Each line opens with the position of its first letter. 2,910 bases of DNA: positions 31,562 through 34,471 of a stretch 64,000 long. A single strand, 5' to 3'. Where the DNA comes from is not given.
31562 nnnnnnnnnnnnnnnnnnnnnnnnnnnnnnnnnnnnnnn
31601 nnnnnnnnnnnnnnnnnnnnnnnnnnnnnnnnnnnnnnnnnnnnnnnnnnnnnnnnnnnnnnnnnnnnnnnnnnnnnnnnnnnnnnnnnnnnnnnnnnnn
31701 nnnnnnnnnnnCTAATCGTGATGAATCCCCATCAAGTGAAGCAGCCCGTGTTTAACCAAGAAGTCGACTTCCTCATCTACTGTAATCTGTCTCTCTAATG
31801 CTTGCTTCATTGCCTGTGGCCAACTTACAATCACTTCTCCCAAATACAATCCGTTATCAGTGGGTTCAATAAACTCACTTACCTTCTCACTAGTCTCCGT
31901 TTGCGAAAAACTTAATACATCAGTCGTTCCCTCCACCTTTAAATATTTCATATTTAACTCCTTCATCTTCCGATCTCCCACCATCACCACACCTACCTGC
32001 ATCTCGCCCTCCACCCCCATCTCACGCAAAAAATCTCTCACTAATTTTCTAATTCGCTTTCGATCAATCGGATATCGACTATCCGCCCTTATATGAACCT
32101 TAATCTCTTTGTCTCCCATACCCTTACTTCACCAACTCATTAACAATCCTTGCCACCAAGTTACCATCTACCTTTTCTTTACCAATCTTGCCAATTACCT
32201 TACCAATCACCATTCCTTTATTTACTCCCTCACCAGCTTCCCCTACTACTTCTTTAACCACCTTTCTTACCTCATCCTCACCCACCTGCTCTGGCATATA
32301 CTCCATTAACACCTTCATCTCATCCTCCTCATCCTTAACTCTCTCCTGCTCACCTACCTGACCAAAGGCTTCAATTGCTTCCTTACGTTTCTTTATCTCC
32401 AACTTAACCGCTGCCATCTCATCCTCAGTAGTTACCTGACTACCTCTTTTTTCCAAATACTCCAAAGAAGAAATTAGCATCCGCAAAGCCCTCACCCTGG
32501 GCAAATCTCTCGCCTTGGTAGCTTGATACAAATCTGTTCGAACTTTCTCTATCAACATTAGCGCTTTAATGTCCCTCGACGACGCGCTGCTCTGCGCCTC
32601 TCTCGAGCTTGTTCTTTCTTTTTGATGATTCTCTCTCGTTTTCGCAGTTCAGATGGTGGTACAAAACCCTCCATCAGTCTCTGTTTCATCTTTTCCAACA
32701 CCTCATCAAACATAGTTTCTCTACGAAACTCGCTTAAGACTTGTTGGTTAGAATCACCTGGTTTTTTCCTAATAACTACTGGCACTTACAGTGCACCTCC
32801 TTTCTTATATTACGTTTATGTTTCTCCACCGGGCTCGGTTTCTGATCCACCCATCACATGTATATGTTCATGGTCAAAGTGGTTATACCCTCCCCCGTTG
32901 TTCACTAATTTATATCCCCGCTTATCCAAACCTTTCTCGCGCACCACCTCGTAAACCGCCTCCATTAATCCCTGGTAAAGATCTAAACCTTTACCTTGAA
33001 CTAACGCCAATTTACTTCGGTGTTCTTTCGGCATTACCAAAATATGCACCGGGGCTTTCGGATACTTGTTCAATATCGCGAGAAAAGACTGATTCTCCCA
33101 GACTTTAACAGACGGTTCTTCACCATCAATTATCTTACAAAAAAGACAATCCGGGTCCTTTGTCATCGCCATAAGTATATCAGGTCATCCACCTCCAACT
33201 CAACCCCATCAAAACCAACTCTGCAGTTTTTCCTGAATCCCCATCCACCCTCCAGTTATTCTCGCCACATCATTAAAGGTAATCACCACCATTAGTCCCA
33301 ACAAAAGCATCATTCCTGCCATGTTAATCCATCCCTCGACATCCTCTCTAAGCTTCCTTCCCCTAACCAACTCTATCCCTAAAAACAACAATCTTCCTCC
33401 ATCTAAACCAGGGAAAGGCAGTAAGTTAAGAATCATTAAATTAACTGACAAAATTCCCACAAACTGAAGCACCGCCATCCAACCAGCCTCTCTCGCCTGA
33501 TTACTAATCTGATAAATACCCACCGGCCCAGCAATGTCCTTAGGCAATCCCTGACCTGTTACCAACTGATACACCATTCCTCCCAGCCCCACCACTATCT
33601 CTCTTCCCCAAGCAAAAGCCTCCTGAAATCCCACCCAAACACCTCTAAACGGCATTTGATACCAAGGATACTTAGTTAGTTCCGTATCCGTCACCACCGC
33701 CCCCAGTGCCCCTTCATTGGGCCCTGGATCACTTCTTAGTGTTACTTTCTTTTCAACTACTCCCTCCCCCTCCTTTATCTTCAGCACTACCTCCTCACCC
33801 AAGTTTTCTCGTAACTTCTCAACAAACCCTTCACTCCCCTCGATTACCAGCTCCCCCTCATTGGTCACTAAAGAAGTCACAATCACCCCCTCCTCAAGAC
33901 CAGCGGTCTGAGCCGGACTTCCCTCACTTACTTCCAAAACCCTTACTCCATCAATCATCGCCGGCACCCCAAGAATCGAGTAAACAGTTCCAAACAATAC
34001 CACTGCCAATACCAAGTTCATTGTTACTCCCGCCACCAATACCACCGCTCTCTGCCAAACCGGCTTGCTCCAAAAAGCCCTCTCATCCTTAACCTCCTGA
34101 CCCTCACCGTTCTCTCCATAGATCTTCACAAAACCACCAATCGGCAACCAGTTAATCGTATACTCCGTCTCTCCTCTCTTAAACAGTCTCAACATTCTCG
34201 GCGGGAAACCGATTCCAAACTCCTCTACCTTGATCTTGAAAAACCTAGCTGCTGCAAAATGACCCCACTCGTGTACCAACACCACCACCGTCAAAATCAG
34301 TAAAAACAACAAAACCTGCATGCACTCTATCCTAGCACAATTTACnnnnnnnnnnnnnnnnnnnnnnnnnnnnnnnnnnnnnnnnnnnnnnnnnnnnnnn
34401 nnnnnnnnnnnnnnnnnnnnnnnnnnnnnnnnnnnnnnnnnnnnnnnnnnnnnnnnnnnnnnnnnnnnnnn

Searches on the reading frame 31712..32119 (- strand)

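Call 78: search_protein_families(library=pfam, proteins=[window:31712-32119:-], max_evalue=0.00001)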
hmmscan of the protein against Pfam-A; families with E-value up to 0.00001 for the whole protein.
window:31712-32119:- (135 aa): 1 family
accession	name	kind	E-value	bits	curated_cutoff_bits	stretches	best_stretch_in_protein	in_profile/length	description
PF02130.23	YbeY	-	2.7e-25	89.2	25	1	21-134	9-109/129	Endoribonuclease YbeY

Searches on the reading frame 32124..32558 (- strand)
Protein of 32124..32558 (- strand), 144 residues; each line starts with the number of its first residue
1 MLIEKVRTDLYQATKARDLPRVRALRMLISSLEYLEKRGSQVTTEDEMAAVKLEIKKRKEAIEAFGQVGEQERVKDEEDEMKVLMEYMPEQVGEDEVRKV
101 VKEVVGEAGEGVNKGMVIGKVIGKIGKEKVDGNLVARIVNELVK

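Call 78: search_protein_families(library=pfam, proteins=[window:32124-32558:-], max_evalue=0.00001)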
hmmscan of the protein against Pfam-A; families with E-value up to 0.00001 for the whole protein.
window:32124-32558:- (144 aa): 1 family
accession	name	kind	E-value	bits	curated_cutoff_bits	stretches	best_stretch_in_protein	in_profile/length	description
PF09424.15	YqeY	-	7.1e-25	88.2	27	1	4-141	2-141/143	Yqey-like protein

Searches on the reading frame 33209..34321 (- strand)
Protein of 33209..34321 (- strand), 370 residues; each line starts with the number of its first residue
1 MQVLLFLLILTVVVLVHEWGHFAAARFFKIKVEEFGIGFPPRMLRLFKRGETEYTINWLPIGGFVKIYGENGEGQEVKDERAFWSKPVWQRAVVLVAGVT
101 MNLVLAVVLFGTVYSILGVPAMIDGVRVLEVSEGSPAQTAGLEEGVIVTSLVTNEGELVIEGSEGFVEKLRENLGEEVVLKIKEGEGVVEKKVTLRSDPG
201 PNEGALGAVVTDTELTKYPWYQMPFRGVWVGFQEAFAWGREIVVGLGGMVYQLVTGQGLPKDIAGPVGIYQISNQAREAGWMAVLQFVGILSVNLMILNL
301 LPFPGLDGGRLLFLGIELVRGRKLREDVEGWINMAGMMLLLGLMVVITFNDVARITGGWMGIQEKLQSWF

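Call 44: search_protein_families(library=pfam, proteins=[window:33209-34321:-], max_evalue=0.001)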
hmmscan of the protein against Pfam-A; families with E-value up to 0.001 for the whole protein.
window:33209-34321:- (370 aa): 2 families
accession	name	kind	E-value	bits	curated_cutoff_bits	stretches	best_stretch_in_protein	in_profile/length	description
PF02163.28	Peptidase_M50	-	3.6e-56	190.4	27.2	1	6-342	2-220/221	Peptidase family M50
PF04495.20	GRASP55_65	-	0.00057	20.6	27.7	1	124-219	43-136/138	GRASP55/65 PDZ-like domain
